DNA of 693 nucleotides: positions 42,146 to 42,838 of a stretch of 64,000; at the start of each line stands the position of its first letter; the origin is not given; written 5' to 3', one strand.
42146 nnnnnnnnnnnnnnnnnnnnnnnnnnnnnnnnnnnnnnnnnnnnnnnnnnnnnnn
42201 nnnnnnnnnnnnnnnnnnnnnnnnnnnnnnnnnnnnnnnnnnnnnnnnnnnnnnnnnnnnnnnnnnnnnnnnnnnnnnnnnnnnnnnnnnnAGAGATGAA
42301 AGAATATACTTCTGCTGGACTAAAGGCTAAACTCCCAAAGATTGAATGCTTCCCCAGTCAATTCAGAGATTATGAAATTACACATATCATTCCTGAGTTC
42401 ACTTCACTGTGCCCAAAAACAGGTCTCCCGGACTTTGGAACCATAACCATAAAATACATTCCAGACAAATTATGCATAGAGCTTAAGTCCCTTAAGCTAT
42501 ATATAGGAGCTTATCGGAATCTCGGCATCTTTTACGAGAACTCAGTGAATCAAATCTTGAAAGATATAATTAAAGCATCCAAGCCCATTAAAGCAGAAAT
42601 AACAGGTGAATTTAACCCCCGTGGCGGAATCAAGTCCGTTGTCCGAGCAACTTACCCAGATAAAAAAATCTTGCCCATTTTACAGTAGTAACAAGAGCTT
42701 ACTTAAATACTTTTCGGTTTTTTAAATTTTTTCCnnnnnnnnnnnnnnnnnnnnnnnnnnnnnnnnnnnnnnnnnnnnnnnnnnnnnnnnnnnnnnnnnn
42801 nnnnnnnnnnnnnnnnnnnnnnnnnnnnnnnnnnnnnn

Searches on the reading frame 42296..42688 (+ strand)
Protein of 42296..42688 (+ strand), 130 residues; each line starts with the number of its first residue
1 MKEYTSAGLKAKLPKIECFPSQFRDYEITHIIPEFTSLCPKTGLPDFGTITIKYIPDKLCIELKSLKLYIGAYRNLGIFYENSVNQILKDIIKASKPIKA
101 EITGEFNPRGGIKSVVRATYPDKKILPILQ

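Call 72: search_protein_families(library=pfam, proteins=[window:42296-42688:+], max_evalue=0.001)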
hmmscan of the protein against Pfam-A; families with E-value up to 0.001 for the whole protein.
window:42296-42688:+ (130 aa): 1 family
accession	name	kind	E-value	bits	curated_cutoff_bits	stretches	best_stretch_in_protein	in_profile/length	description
PF14489.11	QueF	-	1.5e-29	102.4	27.3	1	45-123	1-79/81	QueF-like protein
